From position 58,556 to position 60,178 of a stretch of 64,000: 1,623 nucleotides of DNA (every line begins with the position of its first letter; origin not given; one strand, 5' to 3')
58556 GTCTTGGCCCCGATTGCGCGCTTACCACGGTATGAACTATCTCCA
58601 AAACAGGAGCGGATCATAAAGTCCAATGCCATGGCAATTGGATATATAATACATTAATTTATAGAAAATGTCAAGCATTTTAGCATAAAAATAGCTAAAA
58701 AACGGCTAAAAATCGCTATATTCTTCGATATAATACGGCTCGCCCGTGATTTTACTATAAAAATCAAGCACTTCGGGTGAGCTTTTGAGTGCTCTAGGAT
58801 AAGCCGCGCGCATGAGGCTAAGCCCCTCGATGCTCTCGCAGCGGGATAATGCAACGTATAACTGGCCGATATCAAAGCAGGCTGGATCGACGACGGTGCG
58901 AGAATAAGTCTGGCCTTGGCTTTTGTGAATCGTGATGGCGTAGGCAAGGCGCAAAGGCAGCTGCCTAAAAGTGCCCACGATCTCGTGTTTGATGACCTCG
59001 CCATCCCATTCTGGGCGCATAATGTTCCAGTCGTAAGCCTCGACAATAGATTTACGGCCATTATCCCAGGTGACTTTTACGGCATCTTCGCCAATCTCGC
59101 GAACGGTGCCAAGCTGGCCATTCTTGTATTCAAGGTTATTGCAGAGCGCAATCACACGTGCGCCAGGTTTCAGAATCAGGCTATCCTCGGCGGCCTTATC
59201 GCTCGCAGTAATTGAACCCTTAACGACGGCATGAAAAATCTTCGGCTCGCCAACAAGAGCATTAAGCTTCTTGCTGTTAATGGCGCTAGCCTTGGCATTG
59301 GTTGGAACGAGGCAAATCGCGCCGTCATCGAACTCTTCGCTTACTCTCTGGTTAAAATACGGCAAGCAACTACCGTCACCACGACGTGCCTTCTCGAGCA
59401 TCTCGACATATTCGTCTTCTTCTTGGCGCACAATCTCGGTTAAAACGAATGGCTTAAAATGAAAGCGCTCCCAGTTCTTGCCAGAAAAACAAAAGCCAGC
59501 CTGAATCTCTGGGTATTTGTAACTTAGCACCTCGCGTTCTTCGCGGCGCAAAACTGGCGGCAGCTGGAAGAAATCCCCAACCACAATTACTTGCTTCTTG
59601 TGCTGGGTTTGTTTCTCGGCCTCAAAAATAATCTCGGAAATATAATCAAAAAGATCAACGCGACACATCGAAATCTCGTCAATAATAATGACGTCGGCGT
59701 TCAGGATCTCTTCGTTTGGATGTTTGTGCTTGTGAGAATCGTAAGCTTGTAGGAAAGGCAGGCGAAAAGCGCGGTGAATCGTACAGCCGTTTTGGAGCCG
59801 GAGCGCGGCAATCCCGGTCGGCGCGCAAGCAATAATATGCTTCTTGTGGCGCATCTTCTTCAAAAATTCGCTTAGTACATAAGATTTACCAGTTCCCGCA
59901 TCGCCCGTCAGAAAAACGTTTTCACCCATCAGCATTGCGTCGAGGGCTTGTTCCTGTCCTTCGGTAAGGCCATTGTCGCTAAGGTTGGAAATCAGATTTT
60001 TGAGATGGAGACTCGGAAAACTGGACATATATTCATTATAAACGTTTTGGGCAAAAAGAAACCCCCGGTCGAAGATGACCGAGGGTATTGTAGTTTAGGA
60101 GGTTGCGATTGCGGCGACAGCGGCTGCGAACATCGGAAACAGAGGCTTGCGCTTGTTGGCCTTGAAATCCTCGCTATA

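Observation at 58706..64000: Accessory block: Pif1/RecD-like helicase followed by orphan genes and a tandem array of acidic paralogues, all monocistronic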

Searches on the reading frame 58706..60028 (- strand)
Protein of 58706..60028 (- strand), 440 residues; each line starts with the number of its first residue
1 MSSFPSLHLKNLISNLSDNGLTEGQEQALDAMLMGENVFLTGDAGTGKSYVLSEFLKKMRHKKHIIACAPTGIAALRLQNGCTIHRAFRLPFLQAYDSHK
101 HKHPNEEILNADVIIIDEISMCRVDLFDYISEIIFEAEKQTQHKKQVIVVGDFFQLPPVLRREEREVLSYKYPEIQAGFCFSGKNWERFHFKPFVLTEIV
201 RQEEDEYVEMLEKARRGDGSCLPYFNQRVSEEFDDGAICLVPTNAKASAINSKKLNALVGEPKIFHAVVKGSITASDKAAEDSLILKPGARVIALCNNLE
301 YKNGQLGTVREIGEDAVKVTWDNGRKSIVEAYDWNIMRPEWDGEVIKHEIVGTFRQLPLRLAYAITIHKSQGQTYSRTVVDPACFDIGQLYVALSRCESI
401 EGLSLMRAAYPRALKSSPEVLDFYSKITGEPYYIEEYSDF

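Call 5: search_protein_families(library=pfam, proteins=[window:58706-60028:-], max_evalue=1)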
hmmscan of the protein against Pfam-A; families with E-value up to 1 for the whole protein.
window:58706-60028:- (440 aa): 25 families
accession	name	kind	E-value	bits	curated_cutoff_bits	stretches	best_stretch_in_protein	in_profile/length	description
PF05970.20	PIF1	-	1.2e-28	100.7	25.9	1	21-206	2-193/223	PIF1-like helicase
PF13604.12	AAA_30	-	3.2e-18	66.6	27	1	21-218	2-172/191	AAA domain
PF13245.12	AAA_19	-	5e-18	66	25.1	1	25-159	1-132/134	AAA domain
PF13086.12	AAA_11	-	1e-06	29.2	27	2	21-74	2-64/257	AAA domain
PF07728.20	AAA_5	-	4.3e-06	27.2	22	1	37-151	1-107/139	AAA domain (dynein-related subfamily)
PF13191.12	AAA_16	-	1.8e-05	25.8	32.6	1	28-72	15-52/167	AAA ATPase domain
PF00270.35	DEAD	-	5.9e-05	23.3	26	1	22-75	1-58/167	DEAD/DEAH box helicase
PF13538.12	UvrD_C_2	-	0.00011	22.5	27.4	1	361-396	1-44/52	UvrD-like helicase C-terminal domain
PF01443.25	Viral_helicase1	-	0.00062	20.1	21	1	41-159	4-100/228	Viral superfamily 1 RNA helicase core domain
PF13401.12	AAA_22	-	0.00068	20.4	27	1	38-109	8-72/130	AAA domain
PF12775.13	AAA_7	-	0.0011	19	25.8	1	34-67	32-65/181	P-loop containing dynein motor region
PF05127.21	NAT10_TcmA_helicase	-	0.0015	18.9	22.7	1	40-130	2-109/176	RNA cytidine acetyltransferase NAT10/TcmA, helicase domain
PF02562.22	PhoH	-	0.005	16.8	27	1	21-51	5-35/205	PhoH-like protein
PF13173.12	AAA_14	-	0.0066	16.9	27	1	38-134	5-85/129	AAA domain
PF03266.21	NTPase_1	-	0.0099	16.2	23.9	0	37-63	1-27/168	NTPase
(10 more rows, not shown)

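Call 6: search_protein_families(library=phrogs, proteins=[window:58706-60028:-], max_evalue=1)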
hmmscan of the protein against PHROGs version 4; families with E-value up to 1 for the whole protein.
window:58706-60028:- (440 aa): 18 families
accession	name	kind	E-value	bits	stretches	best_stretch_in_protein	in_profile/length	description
phrog_325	-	DNA, RNA and nucleotide metabolism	2.4e-76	258.8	1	15-428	465-891/986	Dda-like helicase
phrog_30356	-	DNA, RNA and nucleotide metabolism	4.6e-37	128.5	2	24-335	7-325/823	helicase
phrog_4412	-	DNA, RNA and nucleotide metabolism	1e-29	104.5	2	19-159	329-463/743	exonuclease V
phrog_25471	-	unknown function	1.3e-13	52.3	1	21-157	3-161/162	-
phrog_170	-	other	7.3e-06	26.6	1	20-60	75-116/323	PhoH-like phosphate starvation-inducible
phrog_1967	-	DNA, RNA and nucleotide metabolism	0.00014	21.5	1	17-67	149-201/776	DNA helicase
phrog_3277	-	DNA, RNA and nucleotide metabolism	0.0037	18.1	1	36-121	11-89/168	DnaC-like helicase loader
phrog_168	-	DNA, RNA and nucleotide metabolism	0.014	16.1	1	34-120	41-110/314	clamp loader of DNA polymerase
phrog_2666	-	head and packaging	0.023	14.4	1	25-66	311-353/555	terminase large subunit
phrog_19600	-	other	0.028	14.2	1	29-60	75-106/447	ATPase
phrog_5242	-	unknown function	0.077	14.2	0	264-309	8-53/91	-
phrog_25411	-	unknown function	0.091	12.4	0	111-166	354-399/627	-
phrog_249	-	moron, auxiliary metabolic gene and host takeover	0.17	12.2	1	33-54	125-146/380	porphyrin biosynthesis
phrog_5173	-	unknown function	0.19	10.9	1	24-67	50-93/721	-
phrog_25246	-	moron, auxiliary metabolic gene and host takeover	0.21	11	1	26-89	84-146/616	ABC transporter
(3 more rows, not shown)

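Call 7: search_protein_families(library=padloc, proteins=[window:58706-60028:-], max_evalue=1)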
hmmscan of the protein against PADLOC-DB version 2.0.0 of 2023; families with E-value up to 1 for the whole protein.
window:58706-60028:- (440 aa): 21 families
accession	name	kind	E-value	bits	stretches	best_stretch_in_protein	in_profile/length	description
PDLC05064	PDC-S68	-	1.2e-23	80.8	2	26-159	690-824/1273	-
PDLC01734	typeIV_RecD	-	1.5e-23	81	2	20-159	339-476/763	RecD_0_IVD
PDLC05065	PDC-S68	-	6.1e-23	78.6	2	24-159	609-745/1221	-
PDLC01148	RecD_like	-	1.5e-20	71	2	21-159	314-445/719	RecD/Tra ATPase fused to N-terminal HHH domain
PDLC05066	PDC-S68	-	1.5e-17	61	2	22-159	580-721/1202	-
PDLC04476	PDC-M16A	-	7.9e-15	52.3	2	21-208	5-218/691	-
PDLC04475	PDC-M16A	-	1.4e-14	51.6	2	15-207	6-220/721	-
PDLC04472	PDC-M16A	-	9.7e-12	42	2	15-206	214-428/930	-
PDLC05035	PDC-S53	-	1.6e-10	37.7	2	22-156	496-615/900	-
PDLC02350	AbiO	-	1.1e-08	32.3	1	21-152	179-293/468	AbiO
PDLC02372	Nhi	-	6.6e-07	26.3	1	21-155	183-299/470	-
PDLC04474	PDC-M16A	-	1.1e-06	25.4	2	357-383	644-670/917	-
PDLC04140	mad8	-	0.0028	15.2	1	32-79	24-68/314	mads_8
PDLC03920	MkoA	-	0.0073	12.6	1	146-192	817-844/1112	-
PDLC02162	Avs2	-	0.0086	12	1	8-62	302-354/1379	-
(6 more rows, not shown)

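Call 16: list_cluster_members(proteins=[window:58706-60028:-, window:60095-61117:-, window:61300-61755:-, window:61912-62562:-, window:62721-63353:-, L001:9207-9836:+, window:56532-58289:-, window:54735-56531:-])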
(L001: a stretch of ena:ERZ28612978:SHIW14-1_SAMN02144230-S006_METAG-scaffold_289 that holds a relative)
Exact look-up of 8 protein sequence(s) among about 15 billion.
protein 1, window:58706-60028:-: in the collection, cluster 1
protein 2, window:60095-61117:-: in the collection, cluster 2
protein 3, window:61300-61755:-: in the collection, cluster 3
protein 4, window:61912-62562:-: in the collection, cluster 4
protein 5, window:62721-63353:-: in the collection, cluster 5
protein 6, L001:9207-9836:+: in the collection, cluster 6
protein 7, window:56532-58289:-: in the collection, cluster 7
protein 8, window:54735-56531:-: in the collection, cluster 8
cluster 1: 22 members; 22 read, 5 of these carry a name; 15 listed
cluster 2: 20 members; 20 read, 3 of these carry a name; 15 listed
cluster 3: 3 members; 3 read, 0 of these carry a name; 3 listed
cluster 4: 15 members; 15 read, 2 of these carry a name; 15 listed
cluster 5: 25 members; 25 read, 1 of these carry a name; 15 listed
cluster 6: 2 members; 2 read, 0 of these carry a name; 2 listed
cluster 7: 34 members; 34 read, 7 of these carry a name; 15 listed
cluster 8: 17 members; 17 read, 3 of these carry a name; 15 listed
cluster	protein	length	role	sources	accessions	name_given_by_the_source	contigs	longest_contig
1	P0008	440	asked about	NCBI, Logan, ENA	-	-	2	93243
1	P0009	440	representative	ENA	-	-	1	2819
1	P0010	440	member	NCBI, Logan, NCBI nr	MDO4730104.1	MAG: DEAD/DEAH box helicase [Candidatus Saccharibacteria bacterium] | DEAD/DEAH box helicase [Candidatus Saccharibacteria bacterium]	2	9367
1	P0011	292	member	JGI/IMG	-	hypothetical protein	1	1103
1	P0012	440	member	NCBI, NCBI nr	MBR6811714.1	AAA family ATPase [Candidatus Saccharibacteria bacterium]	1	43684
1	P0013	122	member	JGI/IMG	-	ATP-dependent exoDNAse (exonuclease V) alpha subunit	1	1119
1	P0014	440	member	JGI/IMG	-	ATP-dependent exoDNAse (exonuclease V) alpha subunit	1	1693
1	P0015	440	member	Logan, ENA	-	-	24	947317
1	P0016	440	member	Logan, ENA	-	-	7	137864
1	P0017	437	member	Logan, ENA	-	-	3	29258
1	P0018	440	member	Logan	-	-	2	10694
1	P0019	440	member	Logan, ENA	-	-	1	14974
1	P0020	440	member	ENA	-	-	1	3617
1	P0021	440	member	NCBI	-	-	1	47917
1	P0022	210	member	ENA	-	-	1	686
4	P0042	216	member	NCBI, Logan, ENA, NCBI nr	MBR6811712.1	hypothetical protein IKM56_04770 [Candidatus Saccharibacteria bacterium] | hypothetical protein [Candidatus Saccharibacteria bacterium]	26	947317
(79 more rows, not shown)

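Call 24: search_protein_families(library=ncbifam, proteins=[window:58706-60028:-], max_evalue=0.01)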
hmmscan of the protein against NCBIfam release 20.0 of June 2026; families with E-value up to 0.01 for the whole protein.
window:58706-60028:- (440 aa): 8 families
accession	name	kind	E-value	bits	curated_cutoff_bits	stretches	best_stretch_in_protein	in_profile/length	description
TIGR01448.2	helicase_RecD2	equivalog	3.6e-30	104.8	500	2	20-159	316-450/713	SF1B family DNA helicase RecD2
TIGR02768.1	TraA_Ti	equivalog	5e-23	81.3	590.45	2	252-397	583-707/751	Ti-type conjugative transfer relaxase TraA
TIGR01447.1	recD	equivalog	7e-18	64.5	310.15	1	9-159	140-304/597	exodeoxyribonuclease V subunit alpha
NF010464.0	PRK13889.1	subfamily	3.7e-13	48.3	1015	2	289-397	604-693/992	conjugal transfer relaxase TraA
NF008127.0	PRK10875.1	equivalog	1.2e-06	27.3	671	0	82-157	245-309/619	exodeoxyribonuclease V subunit alpha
NF053861.1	DS8_antiphage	equivalog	7.7e-05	20.6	790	1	22-170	357-501/994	anti-phage protein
TIGR00376.1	TIGR00376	hypoth_equivalog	0.00014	20.5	348.9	0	18-76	156-216/639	IGHMBP2 family helicase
NF038214.1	IS21_help_AAA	equivalog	0.00092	19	200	0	35-55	90-110/232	IS21-like element helper ATPase IstB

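Call 35: find_encoding_contigs(protein=P0042, flank=10000, max_places=6)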
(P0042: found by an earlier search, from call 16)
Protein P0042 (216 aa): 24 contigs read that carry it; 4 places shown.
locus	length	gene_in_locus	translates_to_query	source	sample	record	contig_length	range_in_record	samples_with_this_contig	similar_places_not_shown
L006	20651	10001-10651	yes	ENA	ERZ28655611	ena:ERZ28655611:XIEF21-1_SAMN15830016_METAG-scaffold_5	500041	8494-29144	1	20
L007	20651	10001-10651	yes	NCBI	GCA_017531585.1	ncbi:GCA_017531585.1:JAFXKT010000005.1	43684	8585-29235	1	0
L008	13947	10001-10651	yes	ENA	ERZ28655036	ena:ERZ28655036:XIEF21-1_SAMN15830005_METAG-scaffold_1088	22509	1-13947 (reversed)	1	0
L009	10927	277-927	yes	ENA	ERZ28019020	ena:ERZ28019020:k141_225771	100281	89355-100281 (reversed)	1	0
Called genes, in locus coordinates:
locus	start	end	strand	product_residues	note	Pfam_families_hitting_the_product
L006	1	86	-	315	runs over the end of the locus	PF09364:XFP_N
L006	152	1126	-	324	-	PF01368:DHH, PF02272:DHHA1 (weak)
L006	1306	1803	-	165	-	PF12686:DUF3800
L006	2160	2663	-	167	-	-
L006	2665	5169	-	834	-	-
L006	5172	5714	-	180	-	-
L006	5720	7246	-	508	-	PF07669:Eco57I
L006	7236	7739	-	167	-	-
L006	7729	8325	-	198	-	-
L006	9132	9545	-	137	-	PF12686:DUF3800 (weak)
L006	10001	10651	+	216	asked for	-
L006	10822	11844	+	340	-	-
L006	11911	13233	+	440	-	PF05970:PIF1, PF13086:AAA_11 (faint), PF13191:AAA_16 (weak), PF13245:AAA_19, PF13604:AAA_30, PF07728:AAA_5 (weak)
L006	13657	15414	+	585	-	PF00664:ABC_membrane, PF00005:ABC_tran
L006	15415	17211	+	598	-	PF00664:ABC_membrane, PF02463:SMC_N (faint), PF00005:ABC_tran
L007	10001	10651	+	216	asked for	-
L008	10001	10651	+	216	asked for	-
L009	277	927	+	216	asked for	-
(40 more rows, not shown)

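Call 57: find_related_loci(query=window:58706-60028:-, collection=genome_contigs, flank=8000)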
Query window:58706-60028:- (440 aa) in genome_contigs; peptide patterns used: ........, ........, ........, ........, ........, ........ (x = any residue, [..] = any of these).
72 stretches matched a pattern; 3 encode a relative of the query (tblastn E <= 1e-3); 3 distinct loci.
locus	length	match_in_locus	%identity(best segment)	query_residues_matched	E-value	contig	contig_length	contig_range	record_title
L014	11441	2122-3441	99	1-440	0e+0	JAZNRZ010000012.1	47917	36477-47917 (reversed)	MAG: Candidatus Nanosyncoccaceae bacterium isolate T1900044811_TS20190277.MAGScoT_cleanbin_000059 SGB_2789_k141_1645485,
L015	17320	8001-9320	99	1-440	0e+0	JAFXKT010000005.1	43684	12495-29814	Candidatus Saccharibacteria bacterium isolate RGIG6504 Sheep_Rectum.Co__c2438001, whole genome shotgun sequence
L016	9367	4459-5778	98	1-440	0e+0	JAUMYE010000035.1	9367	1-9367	MAG: Candidatus Saccharibacteria bacterium isolate S16M_St_8 NODE_2463_length_9367_cov_5.779424, whole genome shotgun se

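Call 59: search_solved_structures(query=window:58706-60028:-, max_evalue=0.00001)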
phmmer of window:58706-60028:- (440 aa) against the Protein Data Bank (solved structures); distinct sequences matched with E-value up to 0.00001: 20.
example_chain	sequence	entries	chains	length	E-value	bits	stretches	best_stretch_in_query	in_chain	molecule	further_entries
5ftb_A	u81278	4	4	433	1.1e-58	202.2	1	19-404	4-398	TPR DOMAIN PROTEIN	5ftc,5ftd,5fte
8bns_A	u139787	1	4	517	1.5e-58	201.7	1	26-426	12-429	AAA ATPase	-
5fhd_A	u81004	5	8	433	1.5e-58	201.7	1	19-404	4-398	Uncharacterized protein | ATP-dependent DNA helicase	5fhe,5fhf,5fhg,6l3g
5ftf_A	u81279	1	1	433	5.5e-58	199.9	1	19-404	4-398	TPR DOMAIN PROTEIN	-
7oar_A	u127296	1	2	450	2.9e-57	197.5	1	17-427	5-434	Pif1 helicase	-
7ada_A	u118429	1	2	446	7.5e-57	196.1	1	20-427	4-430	PIF1 helicase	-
6s3e_A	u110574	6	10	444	1.1e-56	195.5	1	20-427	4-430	PIF1 helicase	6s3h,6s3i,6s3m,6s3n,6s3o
6s3p_A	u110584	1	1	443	1.3e-56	195.3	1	20-427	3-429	PIF1 helicase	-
7bil_A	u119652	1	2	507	1.4e-56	195.2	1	19-427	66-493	PIF1 helicase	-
6xzt_A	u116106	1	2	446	3.2e-56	194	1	20-427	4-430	PIF1 helicase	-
8bnv_A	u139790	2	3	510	2.3e-54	187.9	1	28-425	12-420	AAA family ATPase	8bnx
5fhh_A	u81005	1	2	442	1.7e-38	135.7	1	21-427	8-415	ATP-dependent DNA helicase PIF1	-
6hpt_A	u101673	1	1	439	1.7e-38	135.6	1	21-427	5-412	ATP-dependent DNA helicase PIF1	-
9fb8_A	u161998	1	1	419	2.1e-38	135.4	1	21-427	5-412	ATP-dependent DNA helicase PIF1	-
6hph_A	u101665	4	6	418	2.1e-38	135.4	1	21-427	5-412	ATP-dependent DNA helicase PIF1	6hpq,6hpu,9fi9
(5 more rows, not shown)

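Call 84: find_homologous_proteins(query=window:58706-60028:-, max_evalue=1e-30)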
Query window:58706-60028:- (440 aa): 7575 proteins with E <= 1e-30 among 8000 candidates; the best 120 are listed.
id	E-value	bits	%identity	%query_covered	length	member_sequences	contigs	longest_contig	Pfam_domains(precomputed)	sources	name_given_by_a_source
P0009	4.9e-292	986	98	100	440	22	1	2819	PF13086.13,PF05970.21,PF13604.13,PF13245.13,PF07728.21,PF13191.13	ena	-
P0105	2.2e-245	832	82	99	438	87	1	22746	PF13086.13,PF05970.21,PF13604.13,PF13245.13,PF07728.21,PF13191.13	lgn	-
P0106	2.4e-242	822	83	97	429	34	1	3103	PF13086.13,PF05970.21,PF13604.13,PF13245.13,PF07728.21,PF13191.13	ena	-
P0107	2.1e-198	677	70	95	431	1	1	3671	PF05970.21,PF13604.13,PF13245.13,PF07728.21,PF13191.13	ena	-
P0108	5.7e-198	676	73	93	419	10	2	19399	PF05970.21,PF13604.13,PF13245.13,PF07728.21,PF13191.13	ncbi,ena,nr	ncbi:AAA family ATPase [Candidatus Saccharibacteria bacterium]|nr:AAA family ATPase [Candidatus Sacc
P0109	2.7e-197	674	72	93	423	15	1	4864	PF13086.13,PF00270.36,PF05970.21,PF13604.13,PF13245.13,PF07728.21,PF13191.13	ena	-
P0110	3.1e-197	674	72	95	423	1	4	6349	PF13086.13,PF00270.36,PF05970.21,PF13604.13,PF13245.13,PF07728.21,PF13191.13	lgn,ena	-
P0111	7.9e-197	672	71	94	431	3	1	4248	PF13086.13,PF05970.21,PF13604.13,PF13245.13,PF07728.21,PF13191.13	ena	-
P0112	9.1e-189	646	68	95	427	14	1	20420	PF05970.21,PF13604.13,PF13245.13,PF07728.21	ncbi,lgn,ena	-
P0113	6.4e-168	577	63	93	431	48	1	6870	PF13538.13,PF00270.36,PF05970.21,PF13604.13,PF13245.13,PF13191.13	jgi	-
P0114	1.2e-166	573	62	93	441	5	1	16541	PF05970.21,PF13604.13,PF13245.13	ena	-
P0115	2.4e-166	572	62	93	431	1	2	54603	PF13538.13,PF00270.36,PF05970.21,PF13604.13,PF13245.13,PF07728.21,PF13191.13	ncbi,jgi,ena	-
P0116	2.5e-166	572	62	93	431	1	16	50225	PF13538.13,PF00270.36,PF05970.21,PF13604.13,PF13245.13,PF07728.21,PF13191.13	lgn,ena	-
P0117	2.3e-162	559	61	92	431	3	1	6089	PF13538.13,PF00270.36,PF05970.21,PF13604.13,PF13245.13,PF13191.13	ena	-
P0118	3.1e-144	499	57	93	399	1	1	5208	PF13538.13,PF00270.36,PF05970.21,PF13604.13,PF13245.13,PF07728.21,PF13191.13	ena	-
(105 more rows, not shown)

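Call 85: find_encoding_contigs(protein=P0105, flank=9000, max_places=2)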
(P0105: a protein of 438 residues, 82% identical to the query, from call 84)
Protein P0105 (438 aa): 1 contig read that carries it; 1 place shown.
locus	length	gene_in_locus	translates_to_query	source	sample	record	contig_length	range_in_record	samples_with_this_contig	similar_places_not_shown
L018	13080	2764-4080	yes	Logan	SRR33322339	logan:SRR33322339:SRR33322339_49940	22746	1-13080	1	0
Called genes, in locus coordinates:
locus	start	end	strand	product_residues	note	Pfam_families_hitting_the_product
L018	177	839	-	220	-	PF02517:Rce1-like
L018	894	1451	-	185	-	-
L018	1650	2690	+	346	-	-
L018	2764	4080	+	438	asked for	PF05970:PIF1, PF13086:AAA_11 (faint), PF13191:AAA_16 (weak), PF13245:AAA_19, PF13604:AAA_30, PF07728:AAA_5 (faint)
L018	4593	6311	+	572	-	PF00664:ABC_membrane, PF03631:Virul_fac_BrkB (faint), PF02463:SMC_N (faint), PF00005:ABC_tran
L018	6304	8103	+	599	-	PF00664:ABC_membrane, PF00005:ABC_tran, PF02463:SMC_N (weak)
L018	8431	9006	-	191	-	-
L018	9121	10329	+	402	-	PF08323:Glyco_transf_5, PF13439:Glyco_transf_4, PF13579:Glyco_trans_4_4, PF20706:GT4-conflict, PF00534:Glycos_transf_1, PF13692:Glyco_trans_1_4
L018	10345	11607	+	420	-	PF03065:Glyco_hydro_57, PF01522:Polysacc_deac_1 (weak)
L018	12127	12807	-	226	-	-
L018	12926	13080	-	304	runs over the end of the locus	PF02578:Cu-oxidase_4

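Call 86: find_encoding_contigs(protein=P0108, flank=9000, max_places=2)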
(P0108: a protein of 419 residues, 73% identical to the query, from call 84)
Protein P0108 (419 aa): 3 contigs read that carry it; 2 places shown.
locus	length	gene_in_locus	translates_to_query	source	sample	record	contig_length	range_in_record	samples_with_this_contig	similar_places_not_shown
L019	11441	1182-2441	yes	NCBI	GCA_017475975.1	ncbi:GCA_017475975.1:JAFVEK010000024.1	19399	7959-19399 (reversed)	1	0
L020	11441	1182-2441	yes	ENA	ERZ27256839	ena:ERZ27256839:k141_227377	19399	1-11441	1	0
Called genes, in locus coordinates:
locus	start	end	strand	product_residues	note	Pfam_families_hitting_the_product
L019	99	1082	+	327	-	-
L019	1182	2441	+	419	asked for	PF05970:PIF1, PF13191:AAA_16 (weak), PF13245:AAA_19, PF13604:AAA_30, PF07728:AAA_5 (faint)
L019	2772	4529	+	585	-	PF00664:ABC_membrane, PF00005:ABC_tran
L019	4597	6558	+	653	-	PF00664:ABC_membrane, PF13401:AAA_22 (faint), PF00005:ABC_tran, PF02463:SMC_N (weak)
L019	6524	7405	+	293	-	-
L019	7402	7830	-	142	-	-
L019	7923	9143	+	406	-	PF08323:Glyco_transf_5, PF13439:Glyco_transf_4, PF13579:Glyco_trans_4_4, PF20706:GT4-conflict, PF00534:Glycos_transf_1, PF13692:Glyco_trans_1_4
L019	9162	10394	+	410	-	PF03065:Glyco_hydro_57, PF01522:Polysacc_deac_1 (weak)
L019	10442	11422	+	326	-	-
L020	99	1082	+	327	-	-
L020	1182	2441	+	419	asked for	PF05970:PIF1, PF13191:AAA_16 (weak), PF13245:AAA_19, PF13604:AAA_30, PF07728:AAA_5 (faint)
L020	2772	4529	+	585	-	PF00664:ABC_membrane, PF00005:ABC_tran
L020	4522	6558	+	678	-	PF00664:ABC_membrane, PF13401:AAA_22 (faint), PF00005:ABC_tran, PF02463:SMC_N (weak)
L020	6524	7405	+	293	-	-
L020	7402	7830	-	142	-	-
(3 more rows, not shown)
